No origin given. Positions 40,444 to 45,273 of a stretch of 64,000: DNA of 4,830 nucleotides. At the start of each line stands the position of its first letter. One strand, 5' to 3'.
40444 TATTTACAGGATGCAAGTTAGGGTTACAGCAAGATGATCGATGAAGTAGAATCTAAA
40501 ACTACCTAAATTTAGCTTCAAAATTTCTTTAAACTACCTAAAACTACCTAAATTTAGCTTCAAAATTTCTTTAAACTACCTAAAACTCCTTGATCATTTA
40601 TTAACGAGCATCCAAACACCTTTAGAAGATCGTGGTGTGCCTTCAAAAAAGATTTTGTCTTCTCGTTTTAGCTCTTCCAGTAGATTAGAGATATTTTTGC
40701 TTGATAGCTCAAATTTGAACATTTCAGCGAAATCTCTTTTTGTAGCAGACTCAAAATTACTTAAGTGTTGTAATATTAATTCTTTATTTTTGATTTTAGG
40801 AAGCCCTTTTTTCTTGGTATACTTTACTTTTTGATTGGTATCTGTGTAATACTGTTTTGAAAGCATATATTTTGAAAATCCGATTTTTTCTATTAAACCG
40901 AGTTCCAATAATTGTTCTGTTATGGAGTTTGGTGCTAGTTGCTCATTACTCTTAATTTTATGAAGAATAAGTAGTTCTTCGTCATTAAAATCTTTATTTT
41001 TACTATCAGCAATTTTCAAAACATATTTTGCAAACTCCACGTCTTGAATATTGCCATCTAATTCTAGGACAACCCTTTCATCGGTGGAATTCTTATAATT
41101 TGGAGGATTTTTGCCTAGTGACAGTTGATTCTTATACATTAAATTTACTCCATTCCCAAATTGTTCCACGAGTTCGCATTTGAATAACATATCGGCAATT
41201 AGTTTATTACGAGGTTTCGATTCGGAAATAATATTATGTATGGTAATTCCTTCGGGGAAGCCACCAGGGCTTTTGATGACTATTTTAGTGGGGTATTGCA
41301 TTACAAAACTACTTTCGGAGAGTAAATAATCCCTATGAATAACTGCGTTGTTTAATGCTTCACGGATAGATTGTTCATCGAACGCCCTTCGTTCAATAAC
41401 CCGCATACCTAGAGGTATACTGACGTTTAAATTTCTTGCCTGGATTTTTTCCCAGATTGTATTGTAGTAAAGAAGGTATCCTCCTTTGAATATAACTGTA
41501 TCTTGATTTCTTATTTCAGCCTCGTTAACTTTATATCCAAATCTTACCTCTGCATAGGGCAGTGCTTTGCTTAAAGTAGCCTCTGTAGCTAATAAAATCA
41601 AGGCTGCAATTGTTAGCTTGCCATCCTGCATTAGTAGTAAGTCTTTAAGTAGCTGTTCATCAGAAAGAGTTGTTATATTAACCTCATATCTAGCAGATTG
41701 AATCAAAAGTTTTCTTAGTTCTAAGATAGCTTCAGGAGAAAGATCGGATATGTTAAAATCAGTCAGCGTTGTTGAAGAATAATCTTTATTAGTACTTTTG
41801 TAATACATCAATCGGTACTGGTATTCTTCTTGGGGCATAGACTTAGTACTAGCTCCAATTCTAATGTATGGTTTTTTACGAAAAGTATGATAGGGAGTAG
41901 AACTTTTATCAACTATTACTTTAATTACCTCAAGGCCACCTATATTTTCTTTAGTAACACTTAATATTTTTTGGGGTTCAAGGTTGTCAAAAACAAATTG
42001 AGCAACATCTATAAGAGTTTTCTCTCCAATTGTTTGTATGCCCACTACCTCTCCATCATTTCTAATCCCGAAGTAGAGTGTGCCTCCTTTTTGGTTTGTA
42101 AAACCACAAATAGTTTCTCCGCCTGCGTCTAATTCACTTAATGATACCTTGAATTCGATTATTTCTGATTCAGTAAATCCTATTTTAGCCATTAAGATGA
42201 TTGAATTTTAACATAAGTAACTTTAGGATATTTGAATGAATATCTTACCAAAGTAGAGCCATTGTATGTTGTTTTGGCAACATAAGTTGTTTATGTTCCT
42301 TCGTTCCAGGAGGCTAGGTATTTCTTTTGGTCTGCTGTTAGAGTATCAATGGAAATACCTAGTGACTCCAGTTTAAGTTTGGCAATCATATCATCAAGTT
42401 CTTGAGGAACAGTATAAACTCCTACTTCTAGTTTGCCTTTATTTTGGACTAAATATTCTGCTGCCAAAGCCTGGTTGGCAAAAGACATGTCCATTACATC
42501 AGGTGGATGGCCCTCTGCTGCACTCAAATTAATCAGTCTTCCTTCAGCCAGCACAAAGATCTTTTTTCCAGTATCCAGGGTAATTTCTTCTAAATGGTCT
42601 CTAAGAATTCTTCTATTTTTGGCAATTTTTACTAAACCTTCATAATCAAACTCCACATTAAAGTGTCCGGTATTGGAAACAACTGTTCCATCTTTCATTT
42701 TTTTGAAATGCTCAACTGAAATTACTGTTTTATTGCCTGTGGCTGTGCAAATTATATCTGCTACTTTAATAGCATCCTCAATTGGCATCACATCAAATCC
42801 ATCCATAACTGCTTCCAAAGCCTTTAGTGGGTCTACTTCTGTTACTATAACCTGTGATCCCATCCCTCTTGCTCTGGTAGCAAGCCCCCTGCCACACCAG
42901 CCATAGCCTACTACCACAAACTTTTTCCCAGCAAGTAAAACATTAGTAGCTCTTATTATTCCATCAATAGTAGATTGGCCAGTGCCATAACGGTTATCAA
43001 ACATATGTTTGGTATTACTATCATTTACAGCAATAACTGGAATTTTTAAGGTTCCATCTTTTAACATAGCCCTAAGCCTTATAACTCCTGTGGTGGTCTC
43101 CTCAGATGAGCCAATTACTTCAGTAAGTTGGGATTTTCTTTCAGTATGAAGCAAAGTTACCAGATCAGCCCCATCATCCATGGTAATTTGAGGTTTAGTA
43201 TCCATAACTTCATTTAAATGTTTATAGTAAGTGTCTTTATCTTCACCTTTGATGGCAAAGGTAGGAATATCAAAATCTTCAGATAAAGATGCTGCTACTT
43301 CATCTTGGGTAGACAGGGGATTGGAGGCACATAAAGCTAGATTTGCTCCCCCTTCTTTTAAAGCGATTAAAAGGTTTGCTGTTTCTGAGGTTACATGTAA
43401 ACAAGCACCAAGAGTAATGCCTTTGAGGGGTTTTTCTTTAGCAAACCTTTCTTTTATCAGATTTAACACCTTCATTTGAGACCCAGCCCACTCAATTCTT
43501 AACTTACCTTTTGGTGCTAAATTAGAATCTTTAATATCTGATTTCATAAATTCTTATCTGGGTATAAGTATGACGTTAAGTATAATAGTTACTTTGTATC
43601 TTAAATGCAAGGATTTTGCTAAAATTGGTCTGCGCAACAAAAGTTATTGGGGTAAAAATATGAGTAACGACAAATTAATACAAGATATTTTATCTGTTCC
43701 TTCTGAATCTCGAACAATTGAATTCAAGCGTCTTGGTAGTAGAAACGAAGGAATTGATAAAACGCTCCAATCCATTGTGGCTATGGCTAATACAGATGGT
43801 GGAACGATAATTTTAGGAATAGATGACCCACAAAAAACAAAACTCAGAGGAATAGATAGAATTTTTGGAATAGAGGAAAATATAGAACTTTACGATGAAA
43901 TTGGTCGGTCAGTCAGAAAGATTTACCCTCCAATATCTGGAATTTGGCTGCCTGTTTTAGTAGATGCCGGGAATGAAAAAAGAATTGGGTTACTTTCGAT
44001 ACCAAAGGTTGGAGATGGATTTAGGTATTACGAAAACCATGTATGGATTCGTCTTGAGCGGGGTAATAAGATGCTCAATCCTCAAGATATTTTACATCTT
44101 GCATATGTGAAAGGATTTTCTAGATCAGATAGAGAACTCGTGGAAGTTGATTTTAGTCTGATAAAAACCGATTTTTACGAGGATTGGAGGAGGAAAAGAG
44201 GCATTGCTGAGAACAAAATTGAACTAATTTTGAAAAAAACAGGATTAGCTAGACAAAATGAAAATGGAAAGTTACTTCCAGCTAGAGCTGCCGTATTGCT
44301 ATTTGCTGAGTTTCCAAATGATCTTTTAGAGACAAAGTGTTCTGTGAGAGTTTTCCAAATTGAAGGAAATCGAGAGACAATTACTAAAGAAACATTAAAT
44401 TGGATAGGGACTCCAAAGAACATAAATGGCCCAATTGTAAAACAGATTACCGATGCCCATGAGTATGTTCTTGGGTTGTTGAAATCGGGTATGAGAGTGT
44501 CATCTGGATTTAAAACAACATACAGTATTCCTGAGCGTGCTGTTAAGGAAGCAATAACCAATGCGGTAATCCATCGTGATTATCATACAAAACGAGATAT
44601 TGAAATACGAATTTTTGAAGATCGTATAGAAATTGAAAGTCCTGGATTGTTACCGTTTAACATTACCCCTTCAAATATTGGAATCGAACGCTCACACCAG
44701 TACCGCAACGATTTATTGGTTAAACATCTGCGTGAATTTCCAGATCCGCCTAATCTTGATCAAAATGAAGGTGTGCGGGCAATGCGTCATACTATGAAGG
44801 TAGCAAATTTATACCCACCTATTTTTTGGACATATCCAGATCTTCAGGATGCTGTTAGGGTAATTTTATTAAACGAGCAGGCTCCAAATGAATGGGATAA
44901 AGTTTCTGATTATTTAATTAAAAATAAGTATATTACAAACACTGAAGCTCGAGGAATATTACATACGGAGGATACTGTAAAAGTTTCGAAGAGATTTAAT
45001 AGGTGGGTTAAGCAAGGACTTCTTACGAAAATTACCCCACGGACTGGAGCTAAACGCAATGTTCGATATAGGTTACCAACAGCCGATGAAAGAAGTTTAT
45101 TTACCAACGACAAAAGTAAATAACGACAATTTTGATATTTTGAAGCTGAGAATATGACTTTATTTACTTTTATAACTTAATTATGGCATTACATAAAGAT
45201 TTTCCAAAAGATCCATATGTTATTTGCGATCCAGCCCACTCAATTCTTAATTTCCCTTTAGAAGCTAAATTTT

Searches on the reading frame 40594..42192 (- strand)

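Call 19: search_protein_families(library=pfam, proteins=[window:40594-42192:-], max_evalue=0.001)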
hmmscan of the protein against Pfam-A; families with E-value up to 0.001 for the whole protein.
window:40594-42192:- (532 aa): 3 families
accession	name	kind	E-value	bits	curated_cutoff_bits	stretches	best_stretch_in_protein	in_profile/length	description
PF04326.19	SLFN_AlbA_2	-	2.5e-19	70.4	25.3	1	8-119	1-117/118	Schlafen, AlbA_2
PF13749.12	HATPase_c_4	-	2.3e-13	50.4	26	1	298-372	7-84/89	Putative ATP-dependent DNA helicase recG C-terminal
PF24666.1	zf-C2H2_fungi_2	-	0.00038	20.7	27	1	399-416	7-24/26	Fungal C2H2 zinc finger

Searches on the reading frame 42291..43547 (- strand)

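Call 19: search_protein_families(library=pfam, proteins=[window:42291-43547:-], max_evalue=0.001)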
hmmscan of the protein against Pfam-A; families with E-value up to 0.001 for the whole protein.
window:42291-43547:- (418 aa): 4 families
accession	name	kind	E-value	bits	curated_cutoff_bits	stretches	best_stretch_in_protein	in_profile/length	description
PF05221.23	AdoHcyase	-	4.6e-59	200.4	25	2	140-417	176-291/299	S-adenosyl-L-homocysteine hydrolase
PF00670.27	AdoHcyase_NAD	-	3.1e-54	183.9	27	1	185-345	1-161/162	S-adenosyl-L-homocysteine hydrolase, NAD binding domain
PF02826.25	2-Hacid_dh_C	-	7.1e-11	42.2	25.1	1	204-314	33-146/178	D-isomer specific 2-hydroxyacid dehydrogenase, NAD binding domain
PF07991.19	KARI_N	-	1e-09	38.6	20.6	1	205-302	2-103/165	Acetohydroxy acid isomeroreductase, NADPH-binding domain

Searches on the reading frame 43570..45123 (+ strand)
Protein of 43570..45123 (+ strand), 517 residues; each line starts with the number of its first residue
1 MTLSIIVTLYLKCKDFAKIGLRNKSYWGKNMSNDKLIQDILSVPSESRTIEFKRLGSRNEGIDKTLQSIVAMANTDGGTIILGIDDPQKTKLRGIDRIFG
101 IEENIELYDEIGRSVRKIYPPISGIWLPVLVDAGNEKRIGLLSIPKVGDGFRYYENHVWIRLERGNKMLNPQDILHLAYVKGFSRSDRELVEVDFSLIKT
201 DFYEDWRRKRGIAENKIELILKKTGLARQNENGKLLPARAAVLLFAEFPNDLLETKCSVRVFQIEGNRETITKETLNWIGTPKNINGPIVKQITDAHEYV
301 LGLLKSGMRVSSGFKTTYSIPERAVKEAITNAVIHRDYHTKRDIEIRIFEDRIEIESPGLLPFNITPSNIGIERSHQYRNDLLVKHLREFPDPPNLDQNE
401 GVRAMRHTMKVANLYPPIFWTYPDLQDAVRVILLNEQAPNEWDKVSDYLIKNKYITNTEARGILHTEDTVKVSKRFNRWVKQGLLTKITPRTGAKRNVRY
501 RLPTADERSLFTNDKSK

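Call 19: search_protein_families(library=pfam, proteins=[window:43570-45123:+], max_evalue=0.001)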
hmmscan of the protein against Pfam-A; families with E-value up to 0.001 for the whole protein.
window:43570-45123:+ (517 aa): 2 families
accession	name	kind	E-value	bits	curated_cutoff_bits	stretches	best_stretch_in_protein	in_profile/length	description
PF13749.12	HATPase_c_4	-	3.4e-13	49.8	26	1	343-420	3-79/89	Putative ATP-dependent DNA helicase recG C-terminal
PF04326.19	SLFN_AlbA_2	-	3.7e-13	50.5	25.3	1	46-168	1-116/118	Schlafen, AlbA_2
